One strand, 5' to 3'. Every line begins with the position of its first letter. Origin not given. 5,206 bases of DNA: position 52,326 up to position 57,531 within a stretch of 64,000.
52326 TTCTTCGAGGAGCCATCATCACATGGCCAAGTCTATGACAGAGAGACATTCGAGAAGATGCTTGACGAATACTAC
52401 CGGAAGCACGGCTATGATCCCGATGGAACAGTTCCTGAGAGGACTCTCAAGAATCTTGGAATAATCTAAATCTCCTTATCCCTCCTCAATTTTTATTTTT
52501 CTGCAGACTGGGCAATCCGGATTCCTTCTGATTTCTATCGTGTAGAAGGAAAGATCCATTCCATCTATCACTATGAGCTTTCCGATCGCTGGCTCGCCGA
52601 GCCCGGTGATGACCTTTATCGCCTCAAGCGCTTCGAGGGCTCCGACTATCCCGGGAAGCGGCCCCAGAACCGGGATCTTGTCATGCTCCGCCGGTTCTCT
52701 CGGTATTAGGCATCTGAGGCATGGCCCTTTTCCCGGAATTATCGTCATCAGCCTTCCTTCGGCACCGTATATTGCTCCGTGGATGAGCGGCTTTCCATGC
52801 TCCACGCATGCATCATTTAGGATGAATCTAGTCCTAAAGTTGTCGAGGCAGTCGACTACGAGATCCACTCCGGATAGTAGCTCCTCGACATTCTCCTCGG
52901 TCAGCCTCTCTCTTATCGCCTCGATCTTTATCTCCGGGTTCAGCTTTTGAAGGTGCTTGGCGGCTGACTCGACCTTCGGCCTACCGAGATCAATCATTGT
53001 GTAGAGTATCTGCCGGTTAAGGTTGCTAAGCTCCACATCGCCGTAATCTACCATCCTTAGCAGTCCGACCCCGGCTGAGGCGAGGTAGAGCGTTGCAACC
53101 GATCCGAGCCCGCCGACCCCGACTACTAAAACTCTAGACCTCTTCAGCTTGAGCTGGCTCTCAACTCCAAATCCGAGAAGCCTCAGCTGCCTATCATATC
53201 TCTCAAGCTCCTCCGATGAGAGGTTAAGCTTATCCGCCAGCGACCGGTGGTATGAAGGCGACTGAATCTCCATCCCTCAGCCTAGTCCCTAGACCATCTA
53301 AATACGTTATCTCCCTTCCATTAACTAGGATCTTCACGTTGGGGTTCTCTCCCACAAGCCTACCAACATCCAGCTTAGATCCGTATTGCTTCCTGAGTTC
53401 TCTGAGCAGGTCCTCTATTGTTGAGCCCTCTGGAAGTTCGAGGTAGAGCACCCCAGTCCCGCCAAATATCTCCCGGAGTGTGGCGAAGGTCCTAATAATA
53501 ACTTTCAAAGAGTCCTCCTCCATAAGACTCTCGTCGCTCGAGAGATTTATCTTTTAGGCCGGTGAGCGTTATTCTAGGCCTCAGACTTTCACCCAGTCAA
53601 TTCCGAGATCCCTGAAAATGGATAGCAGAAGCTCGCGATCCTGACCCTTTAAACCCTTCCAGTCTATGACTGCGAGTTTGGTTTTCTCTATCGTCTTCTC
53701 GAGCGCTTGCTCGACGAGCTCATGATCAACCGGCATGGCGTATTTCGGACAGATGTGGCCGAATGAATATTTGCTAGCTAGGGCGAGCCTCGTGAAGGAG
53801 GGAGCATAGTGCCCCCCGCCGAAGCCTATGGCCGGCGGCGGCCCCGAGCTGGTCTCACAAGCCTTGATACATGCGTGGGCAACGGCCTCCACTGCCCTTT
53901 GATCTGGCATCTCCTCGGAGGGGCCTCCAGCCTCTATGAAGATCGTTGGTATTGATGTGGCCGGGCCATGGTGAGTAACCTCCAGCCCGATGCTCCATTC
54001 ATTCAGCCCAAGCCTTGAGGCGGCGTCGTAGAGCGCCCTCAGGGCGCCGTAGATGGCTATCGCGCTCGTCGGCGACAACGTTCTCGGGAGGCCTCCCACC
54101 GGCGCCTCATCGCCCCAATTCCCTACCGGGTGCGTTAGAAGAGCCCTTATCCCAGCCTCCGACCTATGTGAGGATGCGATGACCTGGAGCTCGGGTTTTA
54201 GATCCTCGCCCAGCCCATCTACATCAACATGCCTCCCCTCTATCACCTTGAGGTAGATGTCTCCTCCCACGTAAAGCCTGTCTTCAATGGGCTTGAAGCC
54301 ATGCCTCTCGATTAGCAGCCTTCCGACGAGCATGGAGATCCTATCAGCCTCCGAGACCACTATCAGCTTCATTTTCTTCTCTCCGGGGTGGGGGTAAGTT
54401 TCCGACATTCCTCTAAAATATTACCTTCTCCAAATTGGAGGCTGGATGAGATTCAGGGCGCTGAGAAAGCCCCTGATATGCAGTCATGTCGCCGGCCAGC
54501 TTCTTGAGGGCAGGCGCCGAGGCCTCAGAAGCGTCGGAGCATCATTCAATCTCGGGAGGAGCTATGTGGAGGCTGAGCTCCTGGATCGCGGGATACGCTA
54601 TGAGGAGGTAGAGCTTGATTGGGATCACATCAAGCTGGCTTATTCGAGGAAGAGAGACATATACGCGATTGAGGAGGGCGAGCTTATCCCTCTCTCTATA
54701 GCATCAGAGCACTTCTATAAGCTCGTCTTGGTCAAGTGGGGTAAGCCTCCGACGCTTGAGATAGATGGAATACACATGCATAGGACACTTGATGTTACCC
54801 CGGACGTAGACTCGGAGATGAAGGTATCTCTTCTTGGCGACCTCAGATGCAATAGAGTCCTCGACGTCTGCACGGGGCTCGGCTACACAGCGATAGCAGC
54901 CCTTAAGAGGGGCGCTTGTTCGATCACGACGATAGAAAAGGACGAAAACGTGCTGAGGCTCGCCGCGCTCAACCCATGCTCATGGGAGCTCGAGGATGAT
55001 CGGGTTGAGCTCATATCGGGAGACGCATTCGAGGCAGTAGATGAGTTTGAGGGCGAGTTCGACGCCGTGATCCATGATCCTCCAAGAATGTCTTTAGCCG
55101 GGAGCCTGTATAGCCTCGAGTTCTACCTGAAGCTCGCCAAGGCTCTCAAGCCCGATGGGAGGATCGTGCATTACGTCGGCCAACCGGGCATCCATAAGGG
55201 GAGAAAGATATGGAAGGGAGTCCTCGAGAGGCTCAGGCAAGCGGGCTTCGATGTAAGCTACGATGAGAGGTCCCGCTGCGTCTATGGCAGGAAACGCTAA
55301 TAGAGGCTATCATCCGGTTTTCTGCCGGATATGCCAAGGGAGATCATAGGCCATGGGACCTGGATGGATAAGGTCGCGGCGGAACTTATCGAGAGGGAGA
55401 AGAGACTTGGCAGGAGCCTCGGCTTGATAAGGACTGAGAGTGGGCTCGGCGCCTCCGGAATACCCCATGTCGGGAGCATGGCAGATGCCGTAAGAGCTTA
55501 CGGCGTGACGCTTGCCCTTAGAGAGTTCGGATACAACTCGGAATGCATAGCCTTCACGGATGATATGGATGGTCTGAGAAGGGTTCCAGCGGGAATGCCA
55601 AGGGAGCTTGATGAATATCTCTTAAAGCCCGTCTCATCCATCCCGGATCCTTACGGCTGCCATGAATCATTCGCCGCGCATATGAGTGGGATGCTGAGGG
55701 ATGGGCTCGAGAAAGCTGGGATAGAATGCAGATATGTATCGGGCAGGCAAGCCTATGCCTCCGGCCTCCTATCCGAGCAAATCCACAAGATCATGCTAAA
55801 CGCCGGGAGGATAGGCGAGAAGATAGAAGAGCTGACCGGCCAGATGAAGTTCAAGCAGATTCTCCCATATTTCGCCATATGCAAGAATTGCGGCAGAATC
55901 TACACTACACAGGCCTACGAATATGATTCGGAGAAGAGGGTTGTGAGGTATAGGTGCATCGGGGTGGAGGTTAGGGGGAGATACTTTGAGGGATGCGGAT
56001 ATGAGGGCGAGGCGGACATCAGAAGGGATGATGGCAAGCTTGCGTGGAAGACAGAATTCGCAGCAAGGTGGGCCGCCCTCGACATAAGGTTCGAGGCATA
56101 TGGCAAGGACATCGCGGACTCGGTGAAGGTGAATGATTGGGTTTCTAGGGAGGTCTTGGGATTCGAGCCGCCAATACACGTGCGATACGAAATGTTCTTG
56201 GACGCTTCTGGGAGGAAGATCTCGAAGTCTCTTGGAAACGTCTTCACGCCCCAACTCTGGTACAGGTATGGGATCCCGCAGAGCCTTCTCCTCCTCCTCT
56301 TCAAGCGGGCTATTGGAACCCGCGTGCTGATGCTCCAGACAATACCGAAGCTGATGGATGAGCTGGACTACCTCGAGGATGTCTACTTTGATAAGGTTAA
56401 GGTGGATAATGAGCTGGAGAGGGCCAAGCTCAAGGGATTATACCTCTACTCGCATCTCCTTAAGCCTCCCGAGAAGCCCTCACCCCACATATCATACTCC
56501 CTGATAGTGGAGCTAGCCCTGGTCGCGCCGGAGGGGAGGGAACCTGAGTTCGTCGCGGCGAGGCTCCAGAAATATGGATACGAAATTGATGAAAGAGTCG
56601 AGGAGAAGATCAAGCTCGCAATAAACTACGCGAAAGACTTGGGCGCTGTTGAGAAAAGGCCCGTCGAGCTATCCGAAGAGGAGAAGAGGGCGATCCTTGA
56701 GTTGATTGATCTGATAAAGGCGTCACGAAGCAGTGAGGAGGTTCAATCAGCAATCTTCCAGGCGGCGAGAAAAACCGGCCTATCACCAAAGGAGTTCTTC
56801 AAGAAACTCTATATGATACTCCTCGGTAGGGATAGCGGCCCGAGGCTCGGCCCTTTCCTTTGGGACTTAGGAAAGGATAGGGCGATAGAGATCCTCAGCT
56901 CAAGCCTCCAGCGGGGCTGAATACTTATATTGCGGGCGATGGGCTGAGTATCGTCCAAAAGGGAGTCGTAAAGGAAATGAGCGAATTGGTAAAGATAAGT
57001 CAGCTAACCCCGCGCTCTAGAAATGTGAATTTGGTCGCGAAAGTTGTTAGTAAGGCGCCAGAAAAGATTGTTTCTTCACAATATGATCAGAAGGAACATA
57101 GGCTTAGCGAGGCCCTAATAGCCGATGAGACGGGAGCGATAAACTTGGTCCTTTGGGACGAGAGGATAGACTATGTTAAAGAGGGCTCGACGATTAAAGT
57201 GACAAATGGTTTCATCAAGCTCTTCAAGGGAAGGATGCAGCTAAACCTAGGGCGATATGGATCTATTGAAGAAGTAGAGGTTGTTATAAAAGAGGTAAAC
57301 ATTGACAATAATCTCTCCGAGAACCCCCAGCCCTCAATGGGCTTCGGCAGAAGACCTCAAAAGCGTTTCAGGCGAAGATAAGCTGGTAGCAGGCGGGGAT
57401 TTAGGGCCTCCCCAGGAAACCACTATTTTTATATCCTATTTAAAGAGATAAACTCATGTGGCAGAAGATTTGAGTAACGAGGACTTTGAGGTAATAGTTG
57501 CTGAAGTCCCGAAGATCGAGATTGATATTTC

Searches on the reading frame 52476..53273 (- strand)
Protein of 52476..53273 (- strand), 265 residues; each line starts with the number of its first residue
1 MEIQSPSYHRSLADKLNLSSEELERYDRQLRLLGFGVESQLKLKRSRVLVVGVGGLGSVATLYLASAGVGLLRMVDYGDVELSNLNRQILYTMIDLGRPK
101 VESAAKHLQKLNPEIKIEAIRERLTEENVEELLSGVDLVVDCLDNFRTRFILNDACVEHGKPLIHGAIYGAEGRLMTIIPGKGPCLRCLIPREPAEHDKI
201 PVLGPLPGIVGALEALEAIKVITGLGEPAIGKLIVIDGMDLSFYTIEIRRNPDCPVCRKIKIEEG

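Call 39: search_protein_families(library=pfam, proteins=[window:52476-53273:-], max_evalue=0.001)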
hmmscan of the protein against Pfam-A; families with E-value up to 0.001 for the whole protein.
window:52476-53273:- (265 aa): 2 families
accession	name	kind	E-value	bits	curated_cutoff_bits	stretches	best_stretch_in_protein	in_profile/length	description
PF00899.27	ThiF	-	8.2e-80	267.8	28.1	1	26-256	1-238/238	ThiF family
PF03435.24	Sacchrp_dh_NADP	-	0.00012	22.8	25.1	0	96-168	43-100/129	Saccharopine dehydrogenase NADP binding domain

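Call 51: search_protein_families(library=ncbifam, proteins=[window:52476-53273:-], max_evalue=0.00001)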
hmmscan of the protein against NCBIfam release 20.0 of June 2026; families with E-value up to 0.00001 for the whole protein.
window:52476-53273:- (265 aa): 23 families
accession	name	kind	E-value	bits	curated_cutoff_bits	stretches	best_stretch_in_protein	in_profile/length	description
NF006444.0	PRK08762.1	equivalog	5.5e-87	291.9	449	1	15-259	117-369/387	molybdopterin-synthase adenylyltransferase MoeB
NF004281.0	PRK05690.1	subfamily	5.2e-79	265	266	1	17-258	4-249/250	molybdopterin-synthase adenylyltransferase MoeB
NF047750.1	SAMPActivE1UbaA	equivalog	2.5e-76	256.6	450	1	16-263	3-254/270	SAMP-activating enzyme E1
NF006204.0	PRK08328.1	equivalog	8.9e-73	244.7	339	1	18-248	2-231/231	hypothetical protein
TIGR02356.1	adenyl_thiF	equivalog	1.2e-70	237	275.25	1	25-222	1-203/203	thiazole biosynthesis adenylyltransferase ThiF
NF005902.0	PRK07878.1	equivalog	5e-65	219.9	647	1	17-257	14-263/392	adenylyltransferase/sulfurtransferase MoeZ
TIGR02355.1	moeB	equivalog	8.4e-65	218.5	376.55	1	22-257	1-240/240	molybdopterin-synthase adenylyltransferase MoeB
NF005646.0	PRK07411.1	equivalog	2e-61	208.2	633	1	14-260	7-258/390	molybdopterin-synthase adenylyltransferase MoeB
NF004111.0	PRK05600.1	equivalog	6.6e-61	206.5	437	1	11-256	7-260/371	ThiF family adenylyltransferase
NF009123.0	PRK12475.1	subfamily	6.5e-48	163.7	510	1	24-260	3-246/338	MoeB/ThiF family adenylyltransferase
NF006395.0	PRK08644.1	equivalog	3.1e-34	118.5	159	1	38-165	23-151/215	sulfur carrier protein ThiS adenylyltransferase ThiF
NF006077.0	PRK08223.1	equivalog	5.6e-28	97.8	266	1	36-180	19-165/296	hypothetical protein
TIGR02354.1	thiF_fam2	equivalog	7.7e-28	97.7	152.2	1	41-158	17-133/200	thiamine biosynthesis protein ThiF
NF011696.0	PRK15116.1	equivalog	8.9e-21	74.7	304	1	24-166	11-152/268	tRNA cyclic N6-threonylcarbamoyladenosine(37) synthase TcdA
TIGR01408.1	Ube1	subfamily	1.4e-20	72.7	750.05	1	24-180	400-563/1008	ubiquitin-activating enzyme E1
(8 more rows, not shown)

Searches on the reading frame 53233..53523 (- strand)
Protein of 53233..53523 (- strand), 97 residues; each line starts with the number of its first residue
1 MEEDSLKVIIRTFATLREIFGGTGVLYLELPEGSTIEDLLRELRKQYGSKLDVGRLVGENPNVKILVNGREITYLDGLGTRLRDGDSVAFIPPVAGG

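Call 51: search_protein_families(library=ncbifam, proteins=[window:53233-53523:-], max_evalue=0.00001)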
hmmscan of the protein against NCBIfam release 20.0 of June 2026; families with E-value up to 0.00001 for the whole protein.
seq(97 aa): 3 families
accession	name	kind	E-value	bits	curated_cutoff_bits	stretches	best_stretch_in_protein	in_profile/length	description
TIGR01687.1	moaD_arch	subfamily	2.1e-19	69.8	49.5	1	8-97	1-88/88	MoaD family protein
NF041918.1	SAMP1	equivalog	8.9e-15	55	60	1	10-97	3-91/91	ubiquitin-like small modifier protein 1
TIGR01682.1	moaD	equivalog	2.5e-07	31.4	66.15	1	10-97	3-80/80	molybdopterin converting factor subunit 1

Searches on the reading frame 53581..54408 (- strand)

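Call 39: search_protein_families(library=pfam, proteins=[window:53581-54408:-], max_evalue=0.001)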
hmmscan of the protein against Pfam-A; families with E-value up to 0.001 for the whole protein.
window:53581-54408:- (275 aa): 1 family
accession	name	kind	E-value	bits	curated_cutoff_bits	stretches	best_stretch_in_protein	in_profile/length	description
PF04414.18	tRNA_deacylase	-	4.2e-54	183.6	33.6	1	71-272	4-204/205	D-aminoacyl-tRNA deacylase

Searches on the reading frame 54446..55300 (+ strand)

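Call 39: search_protein_families(library=pfam, proteins=[window:54446-55300:+], max_evalue=0.001)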
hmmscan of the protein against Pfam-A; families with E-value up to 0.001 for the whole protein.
window:54446-55300:+ (284 aa): 6 families
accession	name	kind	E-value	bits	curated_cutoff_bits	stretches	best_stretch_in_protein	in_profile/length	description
PF01564.23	Spermine_synth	-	1.3e-10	41.6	22.9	1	159-271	44-157/186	Spermine/spermidine synthase domain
PF03602.21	Cons_hypoth95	-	2.2e-08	34.4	24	1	133-241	40-149/182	Conserved hypothetical protein 95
PF05175.20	MTS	-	9.5e-07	29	23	1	120-240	17-136/170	Methyltransferase small domain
PF13649.12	Methyltransf_25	-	3.8e-06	27.9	27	1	138-238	1-97/97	Methyltransferase domain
PF05430.17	Methyltransf_30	-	6.4e-05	23.3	22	1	180-244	26-90/124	S-adenosyl-L-methionine-dependent methyltransferase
PF06325.19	PrmA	-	0.0006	19.8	22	1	136-240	163-256/296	Ribosomal protein L11 methyltransferase (PrmA)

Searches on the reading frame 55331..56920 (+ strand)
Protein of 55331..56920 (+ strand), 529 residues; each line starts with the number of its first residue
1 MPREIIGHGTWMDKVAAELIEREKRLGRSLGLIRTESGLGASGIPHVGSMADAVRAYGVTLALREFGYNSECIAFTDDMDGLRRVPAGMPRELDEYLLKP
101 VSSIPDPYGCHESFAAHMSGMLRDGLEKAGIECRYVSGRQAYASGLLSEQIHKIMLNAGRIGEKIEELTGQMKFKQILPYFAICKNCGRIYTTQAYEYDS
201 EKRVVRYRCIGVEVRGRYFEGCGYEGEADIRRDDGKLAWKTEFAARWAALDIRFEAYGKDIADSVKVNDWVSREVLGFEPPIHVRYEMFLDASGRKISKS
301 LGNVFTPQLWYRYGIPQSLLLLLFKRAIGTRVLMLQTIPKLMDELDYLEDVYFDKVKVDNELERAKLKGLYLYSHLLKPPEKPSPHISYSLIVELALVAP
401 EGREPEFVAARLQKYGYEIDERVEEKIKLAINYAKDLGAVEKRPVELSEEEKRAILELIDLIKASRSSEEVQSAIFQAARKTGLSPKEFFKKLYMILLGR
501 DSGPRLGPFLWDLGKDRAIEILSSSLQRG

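Call 92: search_protein_families(library=pfam, proteins=[window:55331-56920:+], max_evalue=0.0001)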
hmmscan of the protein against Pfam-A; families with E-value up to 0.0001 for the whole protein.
window:55331-56920:+ (529 aa): 1 family
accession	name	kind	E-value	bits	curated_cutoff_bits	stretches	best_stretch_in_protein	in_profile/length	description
PF01921.24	tRNA-synt_1f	-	9.6e-103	344.3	27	1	10-364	2-347/360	tRNA synthetases class I (K)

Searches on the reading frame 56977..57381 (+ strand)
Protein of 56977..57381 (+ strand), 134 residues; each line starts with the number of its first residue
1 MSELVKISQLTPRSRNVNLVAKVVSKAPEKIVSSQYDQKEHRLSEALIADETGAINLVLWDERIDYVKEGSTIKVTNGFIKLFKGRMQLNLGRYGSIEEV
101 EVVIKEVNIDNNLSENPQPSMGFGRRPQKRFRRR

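Call 92: search_protein_families(library=pfam, proteins=[window:56977-57381:+], max_evalue=0.0001)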
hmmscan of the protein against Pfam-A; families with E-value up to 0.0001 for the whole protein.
window:56977-57381:+ (134 aa): 2 families
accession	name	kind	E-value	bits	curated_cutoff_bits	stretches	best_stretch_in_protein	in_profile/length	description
PF21473.3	Ssb-like_OB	-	4.3e-18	65.7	24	1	10-98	1-96/97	Single-stranded DNA binding protein Ssb-like, OB fold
PF01336.31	tRNA_anti-codon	-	2.1e-06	28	27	1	38-108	12-73/75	OB-fold nucleic acid binding domain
